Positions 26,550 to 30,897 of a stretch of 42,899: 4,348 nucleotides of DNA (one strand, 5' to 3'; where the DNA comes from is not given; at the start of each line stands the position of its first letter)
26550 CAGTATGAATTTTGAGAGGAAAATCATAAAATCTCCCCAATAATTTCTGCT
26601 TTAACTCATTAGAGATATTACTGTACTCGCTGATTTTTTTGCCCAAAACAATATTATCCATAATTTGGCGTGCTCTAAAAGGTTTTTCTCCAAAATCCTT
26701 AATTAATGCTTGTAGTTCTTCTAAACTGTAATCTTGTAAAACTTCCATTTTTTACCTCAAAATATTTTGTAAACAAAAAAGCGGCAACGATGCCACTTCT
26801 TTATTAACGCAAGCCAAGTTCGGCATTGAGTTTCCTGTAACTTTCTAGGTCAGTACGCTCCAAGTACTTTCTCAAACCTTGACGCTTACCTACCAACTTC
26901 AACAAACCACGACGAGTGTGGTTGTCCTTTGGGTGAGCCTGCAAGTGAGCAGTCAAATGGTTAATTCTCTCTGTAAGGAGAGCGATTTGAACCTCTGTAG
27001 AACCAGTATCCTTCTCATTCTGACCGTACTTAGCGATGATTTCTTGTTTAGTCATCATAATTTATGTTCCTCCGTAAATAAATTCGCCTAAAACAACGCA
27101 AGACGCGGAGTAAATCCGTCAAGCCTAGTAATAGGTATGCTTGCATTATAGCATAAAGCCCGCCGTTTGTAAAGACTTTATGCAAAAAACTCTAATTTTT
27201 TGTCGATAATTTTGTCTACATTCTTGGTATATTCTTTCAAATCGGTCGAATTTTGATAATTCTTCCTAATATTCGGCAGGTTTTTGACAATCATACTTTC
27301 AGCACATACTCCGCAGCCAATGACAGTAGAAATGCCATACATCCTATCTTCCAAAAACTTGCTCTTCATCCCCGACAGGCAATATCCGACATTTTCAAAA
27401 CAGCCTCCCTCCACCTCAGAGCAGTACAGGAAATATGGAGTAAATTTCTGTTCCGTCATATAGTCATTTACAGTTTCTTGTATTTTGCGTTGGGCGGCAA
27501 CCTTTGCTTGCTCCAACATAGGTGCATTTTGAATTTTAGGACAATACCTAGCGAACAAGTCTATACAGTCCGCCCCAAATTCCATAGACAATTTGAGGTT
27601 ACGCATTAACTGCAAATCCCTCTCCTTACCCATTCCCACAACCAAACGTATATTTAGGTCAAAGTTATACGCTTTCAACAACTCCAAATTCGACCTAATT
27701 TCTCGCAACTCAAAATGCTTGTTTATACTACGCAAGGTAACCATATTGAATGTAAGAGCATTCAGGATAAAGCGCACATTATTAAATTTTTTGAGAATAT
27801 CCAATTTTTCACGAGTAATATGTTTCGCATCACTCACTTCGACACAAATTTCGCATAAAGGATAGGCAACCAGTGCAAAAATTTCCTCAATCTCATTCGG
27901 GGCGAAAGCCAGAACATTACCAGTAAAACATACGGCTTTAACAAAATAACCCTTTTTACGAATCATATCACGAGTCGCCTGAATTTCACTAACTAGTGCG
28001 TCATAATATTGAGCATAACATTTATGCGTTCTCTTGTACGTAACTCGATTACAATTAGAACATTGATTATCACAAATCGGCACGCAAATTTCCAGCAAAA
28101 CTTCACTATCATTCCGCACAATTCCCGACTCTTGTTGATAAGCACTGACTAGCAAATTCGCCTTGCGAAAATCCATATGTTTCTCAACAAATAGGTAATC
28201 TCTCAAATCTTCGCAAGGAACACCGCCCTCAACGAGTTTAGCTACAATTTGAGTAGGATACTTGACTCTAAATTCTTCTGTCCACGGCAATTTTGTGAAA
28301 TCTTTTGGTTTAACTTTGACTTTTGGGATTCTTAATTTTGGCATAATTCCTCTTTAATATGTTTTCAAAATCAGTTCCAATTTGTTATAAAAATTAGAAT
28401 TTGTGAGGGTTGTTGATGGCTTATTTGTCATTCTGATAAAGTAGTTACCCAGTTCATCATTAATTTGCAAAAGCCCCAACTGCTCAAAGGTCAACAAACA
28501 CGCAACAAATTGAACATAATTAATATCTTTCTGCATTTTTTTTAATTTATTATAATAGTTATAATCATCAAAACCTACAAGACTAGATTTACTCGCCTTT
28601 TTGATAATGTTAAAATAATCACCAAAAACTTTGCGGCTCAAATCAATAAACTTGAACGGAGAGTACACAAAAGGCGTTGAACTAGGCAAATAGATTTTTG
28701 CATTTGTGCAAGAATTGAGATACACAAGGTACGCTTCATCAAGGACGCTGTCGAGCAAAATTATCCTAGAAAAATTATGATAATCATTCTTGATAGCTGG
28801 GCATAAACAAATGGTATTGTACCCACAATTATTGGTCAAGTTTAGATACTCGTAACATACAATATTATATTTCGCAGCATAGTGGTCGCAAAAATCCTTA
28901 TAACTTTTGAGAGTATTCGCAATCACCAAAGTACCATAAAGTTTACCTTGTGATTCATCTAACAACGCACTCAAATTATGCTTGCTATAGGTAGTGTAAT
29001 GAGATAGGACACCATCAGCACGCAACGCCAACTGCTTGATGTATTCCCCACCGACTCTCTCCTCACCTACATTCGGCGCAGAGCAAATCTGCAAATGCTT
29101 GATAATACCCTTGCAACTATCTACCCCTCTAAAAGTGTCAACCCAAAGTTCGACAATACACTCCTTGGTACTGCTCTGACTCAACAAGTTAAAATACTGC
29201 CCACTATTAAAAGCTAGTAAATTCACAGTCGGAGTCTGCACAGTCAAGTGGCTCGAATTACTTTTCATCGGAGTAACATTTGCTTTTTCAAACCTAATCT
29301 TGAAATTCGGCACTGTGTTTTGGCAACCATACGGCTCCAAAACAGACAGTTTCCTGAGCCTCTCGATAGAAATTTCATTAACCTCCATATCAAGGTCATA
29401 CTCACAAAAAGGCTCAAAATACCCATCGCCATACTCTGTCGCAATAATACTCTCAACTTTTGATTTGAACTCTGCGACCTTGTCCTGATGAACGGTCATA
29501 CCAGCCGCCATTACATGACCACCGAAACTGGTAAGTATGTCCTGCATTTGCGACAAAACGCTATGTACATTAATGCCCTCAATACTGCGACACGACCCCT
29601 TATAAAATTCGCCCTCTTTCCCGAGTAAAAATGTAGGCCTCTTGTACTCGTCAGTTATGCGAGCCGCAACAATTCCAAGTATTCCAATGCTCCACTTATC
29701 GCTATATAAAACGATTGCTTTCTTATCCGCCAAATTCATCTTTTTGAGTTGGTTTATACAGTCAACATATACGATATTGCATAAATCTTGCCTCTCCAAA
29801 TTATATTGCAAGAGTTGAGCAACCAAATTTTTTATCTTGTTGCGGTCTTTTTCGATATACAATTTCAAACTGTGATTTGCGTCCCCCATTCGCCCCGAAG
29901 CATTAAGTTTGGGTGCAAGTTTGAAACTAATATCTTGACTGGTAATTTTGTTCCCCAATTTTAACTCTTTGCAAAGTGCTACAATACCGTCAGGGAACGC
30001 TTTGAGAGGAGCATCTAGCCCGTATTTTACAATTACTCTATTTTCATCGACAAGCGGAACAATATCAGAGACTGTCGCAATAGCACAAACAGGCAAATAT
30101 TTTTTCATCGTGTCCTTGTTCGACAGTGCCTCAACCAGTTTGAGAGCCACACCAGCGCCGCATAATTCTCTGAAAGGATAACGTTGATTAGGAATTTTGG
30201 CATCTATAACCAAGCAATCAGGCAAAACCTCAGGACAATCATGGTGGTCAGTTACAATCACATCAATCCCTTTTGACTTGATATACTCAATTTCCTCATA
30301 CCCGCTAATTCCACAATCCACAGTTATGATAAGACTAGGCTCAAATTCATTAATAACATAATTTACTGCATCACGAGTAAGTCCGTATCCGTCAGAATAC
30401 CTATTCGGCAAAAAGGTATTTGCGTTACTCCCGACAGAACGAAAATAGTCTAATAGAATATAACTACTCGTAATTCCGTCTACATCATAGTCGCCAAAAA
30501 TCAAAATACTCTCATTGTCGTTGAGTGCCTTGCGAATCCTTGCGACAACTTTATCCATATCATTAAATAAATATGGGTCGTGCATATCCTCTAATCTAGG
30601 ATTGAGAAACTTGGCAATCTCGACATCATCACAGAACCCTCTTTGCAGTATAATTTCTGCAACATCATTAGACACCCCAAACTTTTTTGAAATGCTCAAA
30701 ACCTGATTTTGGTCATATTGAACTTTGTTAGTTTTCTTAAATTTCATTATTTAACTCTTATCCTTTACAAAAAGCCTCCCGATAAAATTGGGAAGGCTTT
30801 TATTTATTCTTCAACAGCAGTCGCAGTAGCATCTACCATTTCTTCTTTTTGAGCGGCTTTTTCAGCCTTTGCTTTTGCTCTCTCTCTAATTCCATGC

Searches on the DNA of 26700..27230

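Call 76: search_rna_families(source=window, start=26700, end=27230, threshold=evalue, max_evalue=0.1)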
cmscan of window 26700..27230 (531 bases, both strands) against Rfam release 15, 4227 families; matches with E-value up to 0.1: 0.
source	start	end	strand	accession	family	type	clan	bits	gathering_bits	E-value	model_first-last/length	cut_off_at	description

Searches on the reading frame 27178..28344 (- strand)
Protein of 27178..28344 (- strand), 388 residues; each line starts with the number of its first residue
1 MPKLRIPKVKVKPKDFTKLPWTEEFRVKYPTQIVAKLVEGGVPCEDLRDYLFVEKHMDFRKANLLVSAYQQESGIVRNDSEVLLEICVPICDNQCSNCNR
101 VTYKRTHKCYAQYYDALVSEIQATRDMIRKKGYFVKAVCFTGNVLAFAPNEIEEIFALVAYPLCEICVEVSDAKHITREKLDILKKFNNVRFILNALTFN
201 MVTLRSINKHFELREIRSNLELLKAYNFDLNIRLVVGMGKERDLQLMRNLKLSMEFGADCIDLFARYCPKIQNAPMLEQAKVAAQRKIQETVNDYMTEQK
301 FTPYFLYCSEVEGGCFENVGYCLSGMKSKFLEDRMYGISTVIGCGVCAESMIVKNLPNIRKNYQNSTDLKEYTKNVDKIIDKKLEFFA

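Call 13: search_protein_families(library=pfam, proteins=[window:27178-28344:-], max_evalue=0.01)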
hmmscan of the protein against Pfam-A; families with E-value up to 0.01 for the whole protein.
window:27178-28344:- (388 aa): 1 family
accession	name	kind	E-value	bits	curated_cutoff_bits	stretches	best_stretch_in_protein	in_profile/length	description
PF04055.27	Radical_SAM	-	4e-08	34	29.5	1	88-238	4-152/166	Radical SAM superfamily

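Call 14: search_protein_families(library=phrogs, proteins=[window:27178-28344:-], max_evalue=0.001)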
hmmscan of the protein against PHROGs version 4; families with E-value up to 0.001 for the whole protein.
window:27178-28344:- (388 aa): 0 families

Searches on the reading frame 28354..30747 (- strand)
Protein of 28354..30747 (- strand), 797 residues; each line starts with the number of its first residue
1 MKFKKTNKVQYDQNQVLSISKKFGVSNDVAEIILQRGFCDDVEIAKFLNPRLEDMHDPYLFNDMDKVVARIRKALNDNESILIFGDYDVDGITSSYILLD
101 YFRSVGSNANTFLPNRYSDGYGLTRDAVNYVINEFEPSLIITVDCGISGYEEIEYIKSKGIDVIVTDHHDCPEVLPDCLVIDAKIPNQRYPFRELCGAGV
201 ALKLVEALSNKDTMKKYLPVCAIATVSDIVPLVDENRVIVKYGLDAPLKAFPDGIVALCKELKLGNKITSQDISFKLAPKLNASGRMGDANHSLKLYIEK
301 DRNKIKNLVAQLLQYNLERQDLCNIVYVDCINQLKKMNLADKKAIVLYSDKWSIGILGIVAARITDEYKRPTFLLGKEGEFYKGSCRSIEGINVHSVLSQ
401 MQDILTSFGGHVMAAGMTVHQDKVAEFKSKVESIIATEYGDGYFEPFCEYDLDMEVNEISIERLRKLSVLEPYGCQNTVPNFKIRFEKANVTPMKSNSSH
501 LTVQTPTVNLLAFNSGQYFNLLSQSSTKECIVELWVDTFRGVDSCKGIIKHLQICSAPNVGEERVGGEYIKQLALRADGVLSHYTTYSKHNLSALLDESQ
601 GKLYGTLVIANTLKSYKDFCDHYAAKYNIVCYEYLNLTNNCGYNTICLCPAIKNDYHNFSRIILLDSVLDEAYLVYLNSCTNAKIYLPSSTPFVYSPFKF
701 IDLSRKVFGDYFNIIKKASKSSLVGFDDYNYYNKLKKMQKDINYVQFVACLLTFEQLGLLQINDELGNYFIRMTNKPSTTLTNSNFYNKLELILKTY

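Call 13: search_protein_families(library=pfam, proteins=[window:28354-30747:-], max_evalue=0.01)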
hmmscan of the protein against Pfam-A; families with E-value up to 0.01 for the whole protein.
window:28354-30747:- (797 aa): 3 families
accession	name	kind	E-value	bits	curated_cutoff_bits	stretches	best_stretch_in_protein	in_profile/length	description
PF01368.27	DHH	-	3.4e-24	85.9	28.1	1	81-224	2-124/125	DHH family, N-terminal domain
PF02272.25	DHHA1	-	7.6e-16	58.9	25.9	1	342-436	2-101/102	DHHA1 domain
PF17768.7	RecJ_OB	-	1.8e-12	47.7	27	1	450-550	1-106/107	RecJ OB domain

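Call 14: search_protein_families(library=phrogs, proteins=[window:28354-30747:-], max_evalue=0.001)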
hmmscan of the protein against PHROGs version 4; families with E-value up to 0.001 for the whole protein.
window:28354-30747:- (797 aa): 2 families
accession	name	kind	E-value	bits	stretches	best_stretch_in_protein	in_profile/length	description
phrog_2484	-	DNA, RNA and nucleotide metabolism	3.3e-99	334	1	28-554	14-558/564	RecJ-like ssDNA exonuclease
phrog_4771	-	other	0.00021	21.5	0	76-170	14-93/363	DHH phosphoesterase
